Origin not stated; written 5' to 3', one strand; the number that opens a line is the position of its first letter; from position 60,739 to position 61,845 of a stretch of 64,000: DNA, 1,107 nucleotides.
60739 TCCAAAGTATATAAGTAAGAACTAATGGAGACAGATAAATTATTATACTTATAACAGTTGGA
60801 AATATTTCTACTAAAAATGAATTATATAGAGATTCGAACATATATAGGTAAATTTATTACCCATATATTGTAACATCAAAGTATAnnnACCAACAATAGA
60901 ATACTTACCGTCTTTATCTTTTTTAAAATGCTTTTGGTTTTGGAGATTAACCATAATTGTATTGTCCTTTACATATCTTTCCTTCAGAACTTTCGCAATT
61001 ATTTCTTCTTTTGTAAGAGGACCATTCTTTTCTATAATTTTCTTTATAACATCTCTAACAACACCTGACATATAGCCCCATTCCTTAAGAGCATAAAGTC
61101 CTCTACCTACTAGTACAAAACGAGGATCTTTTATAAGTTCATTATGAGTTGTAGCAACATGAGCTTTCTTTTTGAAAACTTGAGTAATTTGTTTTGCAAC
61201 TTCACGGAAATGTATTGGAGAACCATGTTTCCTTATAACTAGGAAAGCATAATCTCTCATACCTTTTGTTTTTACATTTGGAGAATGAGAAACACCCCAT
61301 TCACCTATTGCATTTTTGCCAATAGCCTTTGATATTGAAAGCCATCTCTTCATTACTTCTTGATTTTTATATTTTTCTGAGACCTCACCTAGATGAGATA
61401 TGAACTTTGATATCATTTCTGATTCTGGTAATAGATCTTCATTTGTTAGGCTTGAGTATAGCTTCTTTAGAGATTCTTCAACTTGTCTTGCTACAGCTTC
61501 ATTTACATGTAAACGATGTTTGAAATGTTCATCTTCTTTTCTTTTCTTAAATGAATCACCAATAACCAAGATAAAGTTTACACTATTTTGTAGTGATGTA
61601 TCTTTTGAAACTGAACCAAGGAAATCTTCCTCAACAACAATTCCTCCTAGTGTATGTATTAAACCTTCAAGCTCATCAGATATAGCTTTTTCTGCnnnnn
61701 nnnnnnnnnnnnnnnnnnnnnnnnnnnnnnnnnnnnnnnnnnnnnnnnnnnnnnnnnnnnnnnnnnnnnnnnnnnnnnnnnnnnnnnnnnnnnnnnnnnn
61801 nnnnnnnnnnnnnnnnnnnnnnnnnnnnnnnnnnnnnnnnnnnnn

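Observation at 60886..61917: Sigma region-4 HTH fused to a HARE-HTH-like domain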

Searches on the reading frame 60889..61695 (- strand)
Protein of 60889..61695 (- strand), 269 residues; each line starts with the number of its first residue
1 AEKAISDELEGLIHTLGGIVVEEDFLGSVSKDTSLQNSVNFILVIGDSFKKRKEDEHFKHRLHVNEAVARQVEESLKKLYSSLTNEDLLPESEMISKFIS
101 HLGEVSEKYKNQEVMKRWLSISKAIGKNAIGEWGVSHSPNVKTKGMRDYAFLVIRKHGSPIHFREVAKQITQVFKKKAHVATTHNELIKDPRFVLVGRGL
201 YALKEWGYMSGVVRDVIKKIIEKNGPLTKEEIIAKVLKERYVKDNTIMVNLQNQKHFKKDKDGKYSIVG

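Call 31: search_protein_representatives(protein=window:60889-61695:-)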
Query: 269 residues. Proteins with E-value up to 0.001 (for the whole library): 1245; up to 1e-10: 795; up to 1e-30: 434. The best 150 are listed.
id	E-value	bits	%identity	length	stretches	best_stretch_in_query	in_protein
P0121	3.3e-99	348.0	58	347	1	8-266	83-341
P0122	2.1e-95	335.5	72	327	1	69-268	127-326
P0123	1.2e-86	306.9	53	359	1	5-268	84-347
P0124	2.0e-84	299.6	54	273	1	16-268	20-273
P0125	2.3e-82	292.9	60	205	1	65-266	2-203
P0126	9.7e-71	254.8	47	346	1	3-265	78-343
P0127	1.5e-69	250.8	47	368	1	5-268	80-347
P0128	4.1e-69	249.4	57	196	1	26-219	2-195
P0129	6.5e-66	239.0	61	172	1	96-267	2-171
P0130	1.8e-65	237.5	44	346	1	2-268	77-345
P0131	2.0e-65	237.4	44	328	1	8-267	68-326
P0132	4.2e-65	236.3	43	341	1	9-267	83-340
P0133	2.3e-62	227.3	61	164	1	110-267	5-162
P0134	3.2e-62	226.9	55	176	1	95-267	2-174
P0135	6.3e-62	225.9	42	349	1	12-268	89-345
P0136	3.0e-61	223.7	44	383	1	8-267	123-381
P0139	4.5e-59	216.5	41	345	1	10-268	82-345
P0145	3.7e-52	193.9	54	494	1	64-234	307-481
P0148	1.8e-50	188.3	39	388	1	9-264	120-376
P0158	7.2e-48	179.8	42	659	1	11-266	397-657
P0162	1.6e-47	178.7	39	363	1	5-269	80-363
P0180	3.0e-45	171.2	35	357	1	16-267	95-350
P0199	2.6e-43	164.9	37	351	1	9-267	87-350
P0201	4.3e-43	164.2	36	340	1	10-268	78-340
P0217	4.7e-42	160.8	35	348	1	8-266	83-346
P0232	2.1e-41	158.6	48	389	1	107-268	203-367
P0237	4.3e-41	157.6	35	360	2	5-267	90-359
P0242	1.2e-40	156.2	36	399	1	4-267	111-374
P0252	7.6e-40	153.5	39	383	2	41-267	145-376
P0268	2.2e-39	152.0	32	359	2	5-265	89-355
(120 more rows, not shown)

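Call 42: list_cluster_members(proteins=[P0268, P0237, P0217, P0180, P0201, P0139, P0148, P0158, P0145, P0242])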
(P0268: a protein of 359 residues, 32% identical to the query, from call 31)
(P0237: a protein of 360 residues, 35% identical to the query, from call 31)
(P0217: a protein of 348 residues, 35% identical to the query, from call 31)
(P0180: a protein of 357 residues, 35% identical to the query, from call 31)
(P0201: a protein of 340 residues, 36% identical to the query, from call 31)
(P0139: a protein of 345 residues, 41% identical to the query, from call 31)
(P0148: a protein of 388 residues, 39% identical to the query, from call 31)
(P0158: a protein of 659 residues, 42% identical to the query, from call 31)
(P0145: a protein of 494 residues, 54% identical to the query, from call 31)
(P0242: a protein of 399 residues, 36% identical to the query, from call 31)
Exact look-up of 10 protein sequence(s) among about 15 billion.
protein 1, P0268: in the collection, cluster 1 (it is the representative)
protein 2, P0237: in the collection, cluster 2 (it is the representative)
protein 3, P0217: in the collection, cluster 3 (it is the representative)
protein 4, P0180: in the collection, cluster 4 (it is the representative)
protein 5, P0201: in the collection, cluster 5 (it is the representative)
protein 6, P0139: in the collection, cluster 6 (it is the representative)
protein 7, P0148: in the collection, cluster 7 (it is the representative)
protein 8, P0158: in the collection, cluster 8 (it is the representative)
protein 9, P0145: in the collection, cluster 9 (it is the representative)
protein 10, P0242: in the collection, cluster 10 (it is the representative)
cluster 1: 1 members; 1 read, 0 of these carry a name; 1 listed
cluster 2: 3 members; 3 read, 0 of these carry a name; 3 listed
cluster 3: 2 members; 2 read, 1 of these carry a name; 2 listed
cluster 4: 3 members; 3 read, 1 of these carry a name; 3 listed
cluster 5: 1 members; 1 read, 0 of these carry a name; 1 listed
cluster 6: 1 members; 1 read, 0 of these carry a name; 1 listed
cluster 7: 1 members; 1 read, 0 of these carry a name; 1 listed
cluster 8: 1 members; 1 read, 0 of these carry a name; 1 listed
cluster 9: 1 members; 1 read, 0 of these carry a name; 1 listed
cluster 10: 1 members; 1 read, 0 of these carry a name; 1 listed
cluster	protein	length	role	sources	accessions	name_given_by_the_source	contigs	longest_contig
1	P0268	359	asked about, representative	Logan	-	-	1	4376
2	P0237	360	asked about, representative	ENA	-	-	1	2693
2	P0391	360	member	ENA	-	-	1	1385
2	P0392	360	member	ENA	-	-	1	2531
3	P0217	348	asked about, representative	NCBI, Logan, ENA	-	-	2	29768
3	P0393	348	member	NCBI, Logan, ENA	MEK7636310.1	MAG: sigma factor-like helix-turn-helix DNA-binding protein [Patescibacteria group ...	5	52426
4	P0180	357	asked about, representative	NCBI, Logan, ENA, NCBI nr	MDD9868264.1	MAG: hypothetical protein OXU73_02970 [Candidatus Campbellbacteria bacterium] | hypothetical protein [Candidatus Campbellbacteria bacterium]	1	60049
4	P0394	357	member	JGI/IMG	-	-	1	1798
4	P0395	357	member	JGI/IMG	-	-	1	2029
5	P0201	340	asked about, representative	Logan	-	-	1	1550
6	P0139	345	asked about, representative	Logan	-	-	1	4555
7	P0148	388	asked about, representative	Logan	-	-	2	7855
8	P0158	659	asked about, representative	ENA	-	-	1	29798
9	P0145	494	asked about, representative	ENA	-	-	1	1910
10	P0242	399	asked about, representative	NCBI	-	-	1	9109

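Call 57: search_protein_families(library=pfam, proteins=[P0158, P0145, P0122, P0242, P0232, P0148, P0136, P0252], max_evalue=0.001)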
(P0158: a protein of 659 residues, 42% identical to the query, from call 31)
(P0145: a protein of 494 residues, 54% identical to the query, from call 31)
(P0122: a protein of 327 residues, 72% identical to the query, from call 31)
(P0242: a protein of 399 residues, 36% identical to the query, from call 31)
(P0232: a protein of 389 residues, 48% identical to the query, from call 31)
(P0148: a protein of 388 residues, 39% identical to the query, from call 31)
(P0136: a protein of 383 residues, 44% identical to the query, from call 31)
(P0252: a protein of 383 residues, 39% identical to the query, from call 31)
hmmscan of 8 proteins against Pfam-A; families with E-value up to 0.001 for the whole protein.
P0158 (659 aa): 4 families
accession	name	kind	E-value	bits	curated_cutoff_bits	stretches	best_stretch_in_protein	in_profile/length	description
PF02355.23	SecD_SecF_C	-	1.5e-52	178.2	20.5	1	107-294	12-187/189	Protein export membrane protein SecD/SecF, C-terminal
PF04545.22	Sigma70_r4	-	2.3e-13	49.9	24.1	1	334-381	6-50/50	Sigma-70, region 4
PF05066.19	HARE-HTH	-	9e-10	39.3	25.9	1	532-596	3-71/71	HB1, ASXL, restriction endonuclease HTH domain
PF07549.19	Sec_GG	-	1.4e-07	31.2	20.3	1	23-46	1-24/28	SecD/SecF GG Motif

P0145 (494 aa): 1 family
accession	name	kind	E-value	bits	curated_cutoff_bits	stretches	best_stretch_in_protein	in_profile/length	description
PF05066.19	HARE-HTH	-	2e-05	25.3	25.9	1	395-453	5-71/71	HB1, ASXL, restriction endonuclease HTH domain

P0122 (327 aa): 4 families
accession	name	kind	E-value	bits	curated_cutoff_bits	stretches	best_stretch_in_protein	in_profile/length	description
PF13173.12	AAA_14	-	1e-23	84.2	27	1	21-138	2-115/129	AAA domain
PF05066.19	HARE-HTH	-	3.7e-10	40.5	25.9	1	206-264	5-71/71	HB1, ASXL, restriction endonuclease HTH domain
PF01637.24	ATPase_2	-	0.00024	21.4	33.2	0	19-60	18-60/225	ATPase domain predominantly from Archaea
PF13191.12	AAA_16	-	0.00094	20.2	32.6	0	17-48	20-51/167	AAA ATPase domain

P0242 (399 aa): 2 families
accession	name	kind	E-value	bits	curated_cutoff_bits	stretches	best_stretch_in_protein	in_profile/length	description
PF05066.19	HARE-HTH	-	1.7e-12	48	25.9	1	253-312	6-71/71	HB1, ASXL, restriction endonuclease HTH domain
PF04545.22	Sigma70_r4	-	8.7e-07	28.8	24.1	1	51-92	4-41/50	Sigma-70, region 4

P0232 (389 aa): 2 families
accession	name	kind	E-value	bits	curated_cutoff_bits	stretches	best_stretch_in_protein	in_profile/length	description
PF04545.22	Sigma70_r4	-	7.5e-12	45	24.1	1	34-82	5-49/50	Sigma-70, region 4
PF05066.19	HARE-HTH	-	3.3e-11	43.8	25.9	1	246-304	7-71/71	HB1, ASXL, restriction endonuclease HTH domain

P0148 (388 aa): 2 families
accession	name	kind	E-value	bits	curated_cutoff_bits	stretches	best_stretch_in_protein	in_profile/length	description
PF05066.19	HARE-HTH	-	1.9e-05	25.4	25.9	0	264-316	11-71/71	HB1, ASXL, restriction endonuclease HTH domain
PF04545.22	Sigma70_r4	-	0.00012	22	24.1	1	58-106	8-50/50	Sigma-70, region 4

P0136 (383 aa): 2 families
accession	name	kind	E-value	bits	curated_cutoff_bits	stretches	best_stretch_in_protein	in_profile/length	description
PF04545.22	Sigma70_r4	-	1.3e-12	47.4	24.1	1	55-107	1-48/50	Sigma-70, region 4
PF05066.19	HARE-HTH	-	1.1e-11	45.4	25.9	1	263-321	5-71/71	HB1, ASXL, restriction endonuclease HTH domain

P0252 (383 aa): 2 families
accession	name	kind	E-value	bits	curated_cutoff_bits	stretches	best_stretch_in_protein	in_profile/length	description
PF05066.19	HARE-HTH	-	6.8e-13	49.3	25.9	1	254-314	5-71/71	HB1, ASXL, restriction endonuclease HTH domain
PF04545.22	Sigma70_r4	-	2.1e-12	46.8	24.1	1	42-90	1-45/50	Sigma-70, region 4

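Call 58: find_encoding_contigs(protein=P0180, flank=6000, max_places=2)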
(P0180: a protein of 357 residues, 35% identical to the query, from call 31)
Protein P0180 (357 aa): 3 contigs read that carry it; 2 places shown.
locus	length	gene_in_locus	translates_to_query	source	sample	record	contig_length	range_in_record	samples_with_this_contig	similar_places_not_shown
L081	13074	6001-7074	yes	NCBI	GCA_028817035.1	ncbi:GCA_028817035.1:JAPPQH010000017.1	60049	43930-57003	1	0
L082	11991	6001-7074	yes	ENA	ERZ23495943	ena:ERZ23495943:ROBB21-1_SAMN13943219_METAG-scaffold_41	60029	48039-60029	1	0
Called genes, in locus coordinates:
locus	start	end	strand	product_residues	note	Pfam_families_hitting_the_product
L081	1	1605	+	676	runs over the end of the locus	-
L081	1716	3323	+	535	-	-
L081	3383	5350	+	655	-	-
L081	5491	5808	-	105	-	PF02954:HTH_8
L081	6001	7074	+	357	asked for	PF04545:Sigma70_r4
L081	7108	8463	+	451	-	-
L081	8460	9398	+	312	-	PF02618:YceG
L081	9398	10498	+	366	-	PF03054:tRNA_Me_trans, PF20259:tRNA_Me_trans_M, PF20258:tRNA_Me_trans_C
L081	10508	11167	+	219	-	-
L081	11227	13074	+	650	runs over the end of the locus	-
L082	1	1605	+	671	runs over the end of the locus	-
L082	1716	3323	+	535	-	-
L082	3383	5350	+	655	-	-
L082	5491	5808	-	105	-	PF02954:HTH_8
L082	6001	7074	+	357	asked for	PF04545:Sigma70_r4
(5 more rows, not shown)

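Call 60: find_encoding_contigs(protein=P0217, flank=6000, max_places=1)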
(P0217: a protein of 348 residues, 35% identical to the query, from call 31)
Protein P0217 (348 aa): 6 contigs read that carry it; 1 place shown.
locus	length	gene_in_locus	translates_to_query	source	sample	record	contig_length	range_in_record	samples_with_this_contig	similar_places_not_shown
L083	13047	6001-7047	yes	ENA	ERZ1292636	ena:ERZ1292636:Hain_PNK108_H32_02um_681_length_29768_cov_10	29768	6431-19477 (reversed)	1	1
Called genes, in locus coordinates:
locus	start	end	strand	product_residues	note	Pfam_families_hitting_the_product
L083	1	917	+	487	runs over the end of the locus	PF00749:tRNA-synt_1c, PF19269:Anticodon_2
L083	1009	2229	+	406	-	PF01551:Peptidase_M23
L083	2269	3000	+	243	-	PF20260:PUA_4 (weak), PF04452:Methyltrans_RNA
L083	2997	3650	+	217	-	-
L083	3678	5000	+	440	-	PF21760:SecD_1st, PF22599:SecDF_P1_head, PF03176:MMPL, PF00873:ACR_tran (weak), PF02355:SecD_SecF_C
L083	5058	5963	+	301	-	PF02355:SecD_SecF_C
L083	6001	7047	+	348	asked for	PF04545:Sigma70_r4, PF05066:HARE-HTH (weak)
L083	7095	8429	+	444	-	PF26449:DUF8128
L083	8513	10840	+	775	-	PF01935:DUF87 (weak), PF10412:TrwB_AAD_bind, PF12696:TraG-D_C (faint)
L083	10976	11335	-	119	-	-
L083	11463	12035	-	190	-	PF08207:EFP_N, PF01132:EFP, PF09285:Elong-fact-P_C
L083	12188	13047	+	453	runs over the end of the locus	PF02878:PGM_PMM_I, PF02879:PGM_PMM_II, PF02880:PGM_PMM_III, PF00408:PGM_PMM_IV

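Call 61: find_encoding_contigs(protein=P0158, flank=6000, max_places=1)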
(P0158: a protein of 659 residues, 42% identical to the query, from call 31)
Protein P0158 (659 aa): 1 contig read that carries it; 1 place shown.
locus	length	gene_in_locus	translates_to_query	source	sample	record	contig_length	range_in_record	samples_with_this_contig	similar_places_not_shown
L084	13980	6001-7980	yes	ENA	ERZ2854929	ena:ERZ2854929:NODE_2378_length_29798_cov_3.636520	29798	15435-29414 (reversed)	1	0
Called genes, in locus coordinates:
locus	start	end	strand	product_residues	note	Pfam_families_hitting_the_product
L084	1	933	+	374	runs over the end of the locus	PF03033:Glyco_transf_28, PF04101:Glyco_tran_28_C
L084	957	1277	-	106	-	-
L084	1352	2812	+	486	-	PF00749:tRNA-synt_1c, PF19269:Anticodon_2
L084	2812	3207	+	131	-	-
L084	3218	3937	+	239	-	PF20260:PUA_4 (weak), PF04452:Methyltrans_RNA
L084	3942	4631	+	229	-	-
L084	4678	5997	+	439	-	PF21760:SecD_1st, PF22599:SecDF_P1_head, PF03176:MMPL, PF00873:ACR_tran (faint), PF02355:SecD_SecF_C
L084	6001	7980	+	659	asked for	PF07549:Sec_GG, PF02355:SecD_SecF_C, PF04545:Sigma70_r4, PF05066:HARE-HTH (weak)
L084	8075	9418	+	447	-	PF26449:DUF8128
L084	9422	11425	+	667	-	PF01935:DUF87, PF10412:TrwB_AAD_bind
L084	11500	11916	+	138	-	PF13279:4HBT_2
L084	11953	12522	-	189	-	PF08207:EFP_N, PF01132:EFP, PF09285:Elong-fact-P_C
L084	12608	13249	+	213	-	PF02878:PGM_PMM_I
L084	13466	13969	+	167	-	PF02880:PGM_PMM_III, PF00408:PGM_PMM_IV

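Call 62: find_encoding_contigs(protein=P0242, flank=6000, max_places=1)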
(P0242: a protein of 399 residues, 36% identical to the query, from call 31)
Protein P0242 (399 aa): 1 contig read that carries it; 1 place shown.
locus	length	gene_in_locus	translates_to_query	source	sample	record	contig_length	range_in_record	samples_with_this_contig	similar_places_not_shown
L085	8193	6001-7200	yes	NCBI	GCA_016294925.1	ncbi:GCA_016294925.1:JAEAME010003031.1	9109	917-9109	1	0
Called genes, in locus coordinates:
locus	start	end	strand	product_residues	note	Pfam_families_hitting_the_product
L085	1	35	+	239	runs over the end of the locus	PF00005:ABC_tran, PF02463:SMC_N (weak)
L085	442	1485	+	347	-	PF07603:Lcl_C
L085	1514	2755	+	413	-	-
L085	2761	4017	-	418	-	-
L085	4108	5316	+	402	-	PF07470:Glyco_hydro_88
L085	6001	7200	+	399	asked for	PF04545:Sigma70_r4 (weak), PF05066:HARE-HTH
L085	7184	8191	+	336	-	?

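Call 64: search_protein_families(library=pfam, proteins=[L083:7095-8429:+, L085:7184-8191:+], max_evalue=0.001)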
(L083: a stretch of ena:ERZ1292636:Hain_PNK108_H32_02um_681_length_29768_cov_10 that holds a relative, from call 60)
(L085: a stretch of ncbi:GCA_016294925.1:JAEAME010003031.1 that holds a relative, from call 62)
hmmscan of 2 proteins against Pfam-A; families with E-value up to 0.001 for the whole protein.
L083:7095-8429:+ (444 aa): 0 families

L085:7184-8191:+ (336 aa): 0 families

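Call 83: search_dna_similar(query=window:60889-61695:-, collection=phages, mode=protein, max_evalue=0.001, max_rows=10)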
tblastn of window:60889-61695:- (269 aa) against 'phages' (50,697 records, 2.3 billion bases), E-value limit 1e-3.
No match.

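Call 85: search_dna_similar(query=window:60889-61695:-, collection=plasmids, mode=protein, max_evalue=0.001, max_rows=10)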
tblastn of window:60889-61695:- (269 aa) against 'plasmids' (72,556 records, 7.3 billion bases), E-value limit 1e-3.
Records with a match: 1; places in all: 1; records where one place covers at least 80% of the query: 0.
Best place of each record, by identity: <60% 1.
By first word of the organism name: Abditibacteriota 1.
By predicted mobility (MOB-suite, as given by PLSDB): non-mobilizable 1.
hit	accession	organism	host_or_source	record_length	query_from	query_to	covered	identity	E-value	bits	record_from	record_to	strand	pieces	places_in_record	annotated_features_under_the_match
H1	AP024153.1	Abditibacteriota bacterium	Acer palmatum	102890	144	267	46%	25.0%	1e-6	57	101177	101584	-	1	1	rpoD: RNA polymerase sigma factor RpoD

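Call 86: get_annotated_region(hit=H1, flank=4000)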
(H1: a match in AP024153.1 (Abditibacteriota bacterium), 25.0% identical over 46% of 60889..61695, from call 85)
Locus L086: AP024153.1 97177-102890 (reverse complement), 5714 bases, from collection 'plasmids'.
description: Abditibacteriota bacterium IAD-21 plasmid pIAD-21 DNA, complete sequence
organism: Abditibacteriota bacterium (NCBI taxid 2783868)
taxonomy: Bacteria; Abditibacteriota; ; ; ; ; Abditibacteriota bacterium
host: -; source: Acer palmatum; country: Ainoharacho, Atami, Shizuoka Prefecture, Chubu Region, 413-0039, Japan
typing (MOB-suite, as given by PLSDB): non-mobilizable
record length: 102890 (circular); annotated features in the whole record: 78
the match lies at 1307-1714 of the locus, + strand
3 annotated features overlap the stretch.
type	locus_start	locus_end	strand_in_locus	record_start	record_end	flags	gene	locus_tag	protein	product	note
CDS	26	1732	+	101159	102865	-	rpoD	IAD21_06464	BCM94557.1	RNA polymerase sigma factor RpoD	-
CDS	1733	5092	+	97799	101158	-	-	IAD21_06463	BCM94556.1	hypothetical protein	-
CDS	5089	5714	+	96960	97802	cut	-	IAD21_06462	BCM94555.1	hypothetical protein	-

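Call 87: search_protein_families(library=pfam, proteins=[L086:26-1732:+, L086:1733-5092:+], max_evalue=0.001)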
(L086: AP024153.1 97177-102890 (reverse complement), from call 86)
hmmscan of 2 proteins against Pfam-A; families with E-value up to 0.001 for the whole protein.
L086:26-1732:+ (568 aa): 1 family
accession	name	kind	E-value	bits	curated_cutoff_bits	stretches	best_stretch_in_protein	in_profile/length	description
PF04545.22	Sigma70_r4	-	1.9e-11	43.7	24.1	1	227-274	7-49/50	Sigma-70, region 4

L086:1733-5092:+ (1119 aa): 3 families
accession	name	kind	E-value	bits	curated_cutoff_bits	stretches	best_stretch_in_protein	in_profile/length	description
PF07669.17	Eco57I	-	1.5e-22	80.9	25.3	1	562-846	2-166/171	Eco57I restriction-modification methylase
PF02384.22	N6_Mtase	-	2.2e-09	37.5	20.4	0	510-584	49-101/311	N-6 DNA Methylase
PF20473.4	MmeI_Mtase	-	1e-08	35.1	27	1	503-584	15-86/259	MmeI, DNA-methyltransferase domain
